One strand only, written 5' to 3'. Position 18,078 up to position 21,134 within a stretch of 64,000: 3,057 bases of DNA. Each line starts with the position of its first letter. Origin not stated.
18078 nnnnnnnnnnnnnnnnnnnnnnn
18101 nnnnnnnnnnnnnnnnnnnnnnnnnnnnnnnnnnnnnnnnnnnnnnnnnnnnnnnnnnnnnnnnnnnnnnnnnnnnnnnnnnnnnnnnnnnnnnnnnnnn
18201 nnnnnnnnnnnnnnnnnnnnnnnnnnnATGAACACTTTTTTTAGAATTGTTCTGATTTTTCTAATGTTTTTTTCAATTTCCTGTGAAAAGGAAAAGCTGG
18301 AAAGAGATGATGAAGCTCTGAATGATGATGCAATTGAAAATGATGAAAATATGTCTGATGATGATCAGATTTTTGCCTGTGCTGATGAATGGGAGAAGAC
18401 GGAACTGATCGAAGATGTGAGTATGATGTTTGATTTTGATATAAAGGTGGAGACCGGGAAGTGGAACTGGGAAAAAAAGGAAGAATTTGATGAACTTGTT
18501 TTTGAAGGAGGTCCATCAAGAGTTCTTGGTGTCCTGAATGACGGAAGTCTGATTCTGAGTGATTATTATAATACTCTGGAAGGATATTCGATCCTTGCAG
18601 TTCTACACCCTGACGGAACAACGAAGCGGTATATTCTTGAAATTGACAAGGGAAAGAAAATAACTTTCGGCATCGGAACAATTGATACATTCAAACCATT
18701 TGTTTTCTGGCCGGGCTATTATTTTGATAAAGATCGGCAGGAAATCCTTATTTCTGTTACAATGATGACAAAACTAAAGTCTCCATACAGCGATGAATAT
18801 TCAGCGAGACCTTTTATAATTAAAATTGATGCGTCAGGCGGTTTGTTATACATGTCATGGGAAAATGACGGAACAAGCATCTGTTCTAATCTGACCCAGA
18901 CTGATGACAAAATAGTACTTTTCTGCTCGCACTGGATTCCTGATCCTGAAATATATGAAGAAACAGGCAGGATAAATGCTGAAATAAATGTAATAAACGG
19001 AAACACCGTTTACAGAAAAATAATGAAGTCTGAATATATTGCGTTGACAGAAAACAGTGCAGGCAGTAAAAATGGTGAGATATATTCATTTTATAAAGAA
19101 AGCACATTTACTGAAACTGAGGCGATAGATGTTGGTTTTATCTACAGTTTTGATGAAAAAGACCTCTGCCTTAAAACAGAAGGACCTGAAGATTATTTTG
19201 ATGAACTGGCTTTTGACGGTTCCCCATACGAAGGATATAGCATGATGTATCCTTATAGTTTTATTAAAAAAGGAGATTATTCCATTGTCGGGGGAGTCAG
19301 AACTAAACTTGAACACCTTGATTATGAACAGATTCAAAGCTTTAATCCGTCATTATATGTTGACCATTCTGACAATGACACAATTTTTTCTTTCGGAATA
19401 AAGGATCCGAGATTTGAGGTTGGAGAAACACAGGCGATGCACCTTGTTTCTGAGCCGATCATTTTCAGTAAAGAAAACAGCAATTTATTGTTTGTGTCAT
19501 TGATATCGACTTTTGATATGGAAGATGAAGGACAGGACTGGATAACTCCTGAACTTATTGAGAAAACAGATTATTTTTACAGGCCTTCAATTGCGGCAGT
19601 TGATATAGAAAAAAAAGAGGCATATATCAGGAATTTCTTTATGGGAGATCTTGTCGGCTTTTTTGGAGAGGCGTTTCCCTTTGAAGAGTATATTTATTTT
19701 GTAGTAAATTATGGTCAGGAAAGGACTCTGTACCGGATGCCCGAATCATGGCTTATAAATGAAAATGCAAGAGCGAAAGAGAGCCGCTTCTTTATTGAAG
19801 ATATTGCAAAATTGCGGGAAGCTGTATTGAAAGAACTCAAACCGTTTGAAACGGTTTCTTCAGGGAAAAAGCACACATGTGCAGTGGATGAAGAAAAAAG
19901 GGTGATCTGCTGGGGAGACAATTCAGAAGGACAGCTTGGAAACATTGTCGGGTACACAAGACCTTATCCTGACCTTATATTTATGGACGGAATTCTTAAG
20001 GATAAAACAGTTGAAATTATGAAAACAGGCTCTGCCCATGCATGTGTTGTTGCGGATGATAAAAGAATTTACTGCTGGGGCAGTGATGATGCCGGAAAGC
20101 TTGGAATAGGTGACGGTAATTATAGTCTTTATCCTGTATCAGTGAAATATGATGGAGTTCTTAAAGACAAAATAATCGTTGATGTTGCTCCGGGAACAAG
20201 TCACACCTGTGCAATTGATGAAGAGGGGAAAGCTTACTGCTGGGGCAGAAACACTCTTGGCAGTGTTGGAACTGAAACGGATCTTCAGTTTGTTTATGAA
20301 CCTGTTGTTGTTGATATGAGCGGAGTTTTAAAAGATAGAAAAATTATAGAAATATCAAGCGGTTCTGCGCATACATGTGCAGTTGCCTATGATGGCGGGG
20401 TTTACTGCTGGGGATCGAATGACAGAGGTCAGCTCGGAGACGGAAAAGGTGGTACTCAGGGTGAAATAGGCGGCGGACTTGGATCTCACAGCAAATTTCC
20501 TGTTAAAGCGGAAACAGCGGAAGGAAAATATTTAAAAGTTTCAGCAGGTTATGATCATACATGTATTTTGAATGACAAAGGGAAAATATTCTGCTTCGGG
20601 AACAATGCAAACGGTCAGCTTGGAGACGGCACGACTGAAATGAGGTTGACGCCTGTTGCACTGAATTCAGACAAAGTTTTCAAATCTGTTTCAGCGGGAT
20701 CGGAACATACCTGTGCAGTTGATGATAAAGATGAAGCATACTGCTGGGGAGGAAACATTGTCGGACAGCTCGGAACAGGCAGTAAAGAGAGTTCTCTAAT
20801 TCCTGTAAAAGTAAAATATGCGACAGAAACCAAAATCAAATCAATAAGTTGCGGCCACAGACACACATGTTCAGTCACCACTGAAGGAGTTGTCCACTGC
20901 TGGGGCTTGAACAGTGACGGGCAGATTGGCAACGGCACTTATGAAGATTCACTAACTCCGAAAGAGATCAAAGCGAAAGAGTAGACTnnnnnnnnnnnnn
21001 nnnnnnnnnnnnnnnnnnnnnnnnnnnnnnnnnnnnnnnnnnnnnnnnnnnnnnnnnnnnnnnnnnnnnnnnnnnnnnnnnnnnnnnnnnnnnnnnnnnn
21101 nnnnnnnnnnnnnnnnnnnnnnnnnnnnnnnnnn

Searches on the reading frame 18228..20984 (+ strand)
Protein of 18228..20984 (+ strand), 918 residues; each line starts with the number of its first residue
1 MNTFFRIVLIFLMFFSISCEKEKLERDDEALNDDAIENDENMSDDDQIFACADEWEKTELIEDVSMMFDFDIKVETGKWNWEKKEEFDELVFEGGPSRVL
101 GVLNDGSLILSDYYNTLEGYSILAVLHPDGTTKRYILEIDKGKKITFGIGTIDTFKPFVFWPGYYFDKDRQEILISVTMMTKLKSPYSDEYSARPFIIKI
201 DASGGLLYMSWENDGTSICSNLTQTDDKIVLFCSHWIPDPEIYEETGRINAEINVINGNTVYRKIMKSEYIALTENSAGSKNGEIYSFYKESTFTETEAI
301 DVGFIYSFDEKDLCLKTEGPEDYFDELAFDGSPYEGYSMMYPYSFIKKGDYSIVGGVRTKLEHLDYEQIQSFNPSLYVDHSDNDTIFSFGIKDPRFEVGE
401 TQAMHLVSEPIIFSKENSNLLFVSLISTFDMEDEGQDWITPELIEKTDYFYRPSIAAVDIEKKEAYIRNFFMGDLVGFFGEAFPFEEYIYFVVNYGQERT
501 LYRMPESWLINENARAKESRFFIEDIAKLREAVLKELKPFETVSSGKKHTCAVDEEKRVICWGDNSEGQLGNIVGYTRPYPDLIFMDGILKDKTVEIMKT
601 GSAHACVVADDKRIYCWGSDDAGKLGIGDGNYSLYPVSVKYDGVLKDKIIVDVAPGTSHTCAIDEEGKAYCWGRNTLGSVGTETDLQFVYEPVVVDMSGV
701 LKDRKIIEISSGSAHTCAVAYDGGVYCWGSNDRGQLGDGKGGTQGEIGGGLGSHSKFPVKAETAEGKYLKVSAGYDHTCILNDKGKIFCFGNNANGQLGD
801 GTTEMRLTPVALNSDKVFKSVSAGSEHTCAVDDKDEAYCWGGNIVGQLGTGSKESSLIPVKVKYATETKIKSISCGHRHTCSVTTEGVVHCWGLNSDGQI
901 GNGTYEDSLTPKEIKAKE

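Call 49: search_protein_families(library=pfam, proteins=[window:18228-20984:+], max_evalue=0.0001)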
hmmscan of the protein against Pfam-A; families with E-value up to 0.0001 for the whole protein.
window:18228-20984:+ (918 aa): 4 families
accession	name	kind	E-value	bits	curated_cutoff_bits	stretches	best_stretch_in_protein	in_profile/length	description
PF25390.1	WD40_RLD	-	9.1e-101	338.2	150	2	593-915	31-346/363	RCC1-like domain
PF00415.24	RCC1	-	7e-69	228.7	21.7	6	836-882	3-49/50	Regulator of chromosome condensation (RCC1) repeat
PF13540.12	RCC1_2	-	1.3e-68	225.6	22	7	770-797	3-30/30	Regulator of chromosome condensation (RCC1) repeat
PF25384.1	Alsin_RLD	-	5e-14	52.8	100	0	785-852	242-311/405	Alsin RCC1-like domain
